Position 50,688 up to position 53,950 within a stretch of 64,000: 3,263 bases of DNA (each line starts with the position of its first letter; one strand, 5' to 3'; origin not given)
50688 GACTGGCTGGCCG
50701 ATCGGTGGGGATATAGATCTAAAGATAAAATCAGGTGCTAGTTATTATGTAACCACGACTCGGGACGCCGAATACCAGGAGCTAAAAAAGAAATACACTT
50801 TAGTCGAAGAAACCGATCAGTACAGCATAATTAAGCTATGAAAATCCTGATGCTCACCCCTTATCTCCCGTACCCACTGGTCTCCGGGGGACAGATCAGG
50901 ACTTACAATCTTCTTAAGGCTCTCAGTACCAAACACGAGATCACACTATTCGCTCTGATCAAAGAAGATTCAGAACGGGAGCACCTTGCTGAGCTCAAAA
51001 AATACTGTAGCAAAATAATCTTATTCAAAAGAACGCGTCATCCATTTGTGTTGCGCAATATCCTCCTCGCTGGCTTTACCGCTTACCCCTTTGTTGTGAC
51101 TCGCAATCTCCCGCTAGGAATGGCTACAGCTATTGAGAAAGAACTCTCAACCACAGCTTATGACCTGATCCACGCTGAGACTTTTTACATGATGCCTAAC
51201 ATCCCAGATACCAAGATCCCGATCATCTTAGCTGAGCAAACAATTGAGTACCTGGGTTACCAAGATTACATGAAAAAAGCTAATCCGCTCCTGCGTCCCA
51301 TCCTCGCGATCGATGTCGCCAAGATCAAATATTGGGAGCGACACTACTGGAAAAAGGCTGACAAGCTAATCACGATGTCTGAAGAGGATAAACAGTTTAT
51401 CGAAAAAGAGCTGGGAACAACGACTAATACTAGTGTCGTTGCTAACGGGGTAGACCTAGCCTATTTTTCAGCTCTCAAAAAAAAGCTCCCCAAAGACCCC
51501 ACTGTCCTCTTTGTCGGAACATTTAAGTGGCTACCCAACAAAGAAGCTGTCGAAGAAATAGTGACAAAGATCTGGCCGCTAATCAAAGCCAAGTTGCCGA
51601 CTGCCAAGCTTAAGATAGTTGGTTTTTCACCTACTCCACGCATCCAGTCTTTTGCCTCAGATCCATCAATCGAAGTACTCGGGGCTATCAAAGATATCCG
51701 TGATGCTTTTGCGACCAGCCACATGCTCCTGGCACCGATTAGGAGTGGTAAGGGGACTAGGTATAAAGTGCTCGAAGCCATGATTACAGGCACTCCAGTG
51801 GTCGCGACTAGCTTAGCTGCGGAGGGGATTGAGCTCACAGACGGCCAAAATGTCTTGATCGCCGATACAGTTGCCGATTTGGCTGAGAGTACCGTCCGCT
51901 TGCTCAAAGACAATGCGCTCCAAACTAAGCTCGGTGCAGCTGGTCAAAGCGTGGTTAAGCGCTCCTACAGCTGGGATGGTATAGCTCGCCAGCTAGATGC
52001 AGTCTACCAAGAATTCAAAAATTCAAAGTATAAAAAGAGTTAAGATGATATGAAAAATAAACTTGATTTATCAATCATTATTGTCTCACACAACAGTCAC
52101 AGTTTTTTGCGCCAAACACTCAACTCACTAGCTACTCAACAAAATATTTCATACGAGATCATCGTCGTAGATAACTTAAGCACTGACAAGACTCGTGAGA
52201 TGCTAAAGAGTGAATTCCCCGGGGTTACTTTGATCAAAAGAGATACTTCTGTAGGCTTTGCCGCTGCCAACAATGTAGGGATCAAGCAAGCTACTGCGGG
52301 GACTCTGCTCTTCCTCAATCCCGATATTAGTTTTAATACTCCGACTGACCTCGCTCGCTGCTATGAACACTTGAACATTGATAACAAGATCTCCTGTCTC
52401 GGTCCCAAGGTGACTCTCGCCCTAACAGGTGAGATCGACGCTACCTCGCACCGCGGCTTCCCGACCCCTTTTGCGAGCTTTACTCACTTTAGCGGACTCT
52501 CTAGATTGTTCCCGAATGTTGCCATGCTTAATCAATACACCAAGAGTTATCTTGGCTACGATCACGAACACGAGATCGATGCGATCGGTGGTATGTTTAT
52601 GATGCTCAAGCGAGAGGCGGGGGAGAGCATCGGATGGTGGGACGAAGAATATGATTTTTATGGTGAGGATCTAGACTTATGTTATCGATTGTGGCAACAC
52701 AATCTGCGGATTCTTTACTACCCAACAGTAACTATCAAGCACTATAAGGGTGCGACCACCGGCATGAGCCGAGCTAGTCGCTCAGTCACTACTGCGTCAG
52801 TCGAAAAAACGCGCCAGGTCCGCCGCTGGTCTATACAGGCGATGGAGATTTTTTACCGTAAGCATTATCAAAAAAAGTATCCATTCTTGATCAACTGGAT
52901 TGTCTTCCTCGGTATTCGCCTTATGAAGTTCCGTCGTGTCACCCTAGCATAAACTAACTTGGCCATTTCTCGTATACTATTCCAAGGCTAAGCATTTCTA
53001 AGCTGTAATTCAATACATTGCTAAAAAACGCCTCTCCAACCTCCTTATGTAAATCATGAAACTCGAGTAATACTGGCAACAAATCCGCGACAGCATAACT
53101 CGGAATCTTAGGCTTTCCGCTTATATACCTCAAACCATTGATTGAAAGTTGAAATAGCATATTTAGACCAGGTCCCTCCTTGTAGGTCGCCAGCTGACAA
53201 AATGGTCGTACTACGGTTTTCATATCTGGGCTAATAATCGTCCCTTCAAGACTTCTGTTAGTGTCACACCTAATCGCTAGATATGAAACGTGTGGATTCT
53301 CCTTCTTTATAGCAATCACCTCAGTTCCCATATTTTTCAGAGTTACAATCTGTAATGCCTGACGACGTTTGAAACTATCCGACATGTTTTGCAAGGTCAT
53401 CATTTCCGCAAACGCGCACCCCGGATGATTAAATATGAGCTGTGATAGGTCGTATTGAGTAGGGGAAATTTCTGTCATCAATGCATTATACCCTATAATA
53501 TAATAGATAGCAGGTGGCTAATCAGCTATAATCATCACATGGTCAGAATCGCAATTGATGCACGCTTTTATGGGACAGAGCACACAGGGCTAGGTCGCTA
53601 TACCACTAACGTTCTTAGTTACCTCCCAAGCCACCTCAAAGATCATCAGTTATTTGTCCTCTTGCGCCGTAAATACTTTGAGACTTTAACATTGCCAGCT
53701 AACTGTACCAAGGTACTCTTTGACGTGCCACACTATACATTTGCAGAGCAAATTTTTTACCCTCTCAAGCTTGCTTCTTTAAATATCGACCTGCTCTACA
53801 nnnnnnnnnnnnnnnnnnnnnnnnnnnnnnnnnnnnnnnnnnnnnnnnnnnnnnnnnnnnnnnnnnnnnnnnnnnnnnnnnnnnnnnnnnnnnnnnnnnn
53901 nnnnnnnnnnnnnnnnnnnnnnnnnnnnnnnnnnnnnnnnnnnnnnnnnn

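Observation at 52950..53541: Single antisense gene breaks the array: stops 1 nt apart, then a divergent AT-rich promoter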

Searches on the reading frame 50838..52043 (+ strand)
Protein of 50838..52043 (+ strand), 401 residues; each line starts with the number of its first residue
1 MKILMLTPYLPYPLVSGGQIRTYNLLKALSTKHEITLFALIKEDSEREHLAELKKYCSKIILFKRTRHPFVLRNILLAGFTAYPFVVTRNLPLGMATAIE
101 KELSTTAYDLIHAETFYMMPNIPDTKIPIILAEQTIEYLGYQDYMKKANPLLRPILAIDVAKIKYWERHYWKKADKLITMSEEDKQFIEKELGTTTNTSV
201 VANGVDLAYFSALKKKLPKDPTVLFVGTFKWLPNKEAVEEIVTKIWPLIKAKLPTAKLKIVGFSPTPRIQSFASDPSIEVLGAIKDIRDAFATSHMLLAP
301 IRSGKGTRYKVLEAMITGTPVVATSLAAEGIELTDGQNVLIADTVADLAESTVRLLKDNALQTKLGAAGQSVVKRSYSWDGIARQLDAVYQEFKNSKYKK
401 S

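Call 4: search_protein_families(library=pfam, proteins=[window:50838-52043:+], max_evalue=1)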
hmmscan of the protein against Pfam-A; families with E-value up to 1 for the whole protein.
window:50838-52043:+ (401 aa): 5 families
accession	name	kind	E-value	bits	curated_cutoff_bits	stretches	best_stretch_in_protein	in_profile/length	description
PF13692.12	Glyco_trans_1_4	-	4e-23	82.7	27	1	221-358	2-142/142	Glycosyl transferases group 1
PF13439.12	Glyco_transf_4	-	7.4e-11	42.8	28.5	1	16-208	2-169/170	Glycosyltransferase Family 4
PF00534.26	Glycos_transf_1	-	3.6e-08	33.6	26.4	1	218-370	13-170/172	Glycosyl transferases group 1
PF13524.12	Glyco_trans_1_2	-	3.9e-08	33.8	25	1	277-386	28-142/144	Glycosyl transferase-like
PF23362.1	DHX37_C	-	0.025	14.8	27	1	211-248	43-78/80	DEAH helicase DHX37 C-terminal domain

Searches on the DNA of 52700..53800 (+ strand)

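Call 19: search_rna_families(source=window, start=52700, end=53800, threshold=evalue, max_evalue=1)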
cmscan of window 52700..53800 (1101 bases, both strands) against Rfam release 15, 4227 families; matches with E-value up to 1: 0.
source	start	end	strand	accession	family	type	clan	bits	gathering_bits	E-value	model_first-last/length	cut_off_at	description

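Call 37: search_dna_similar(query=window:52886-53525:+, collection=phages, mode=distant, max_evalue=0.01)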
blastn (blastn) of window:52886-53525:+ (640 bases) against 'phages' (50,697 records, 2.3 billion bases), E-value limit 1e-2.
No match.
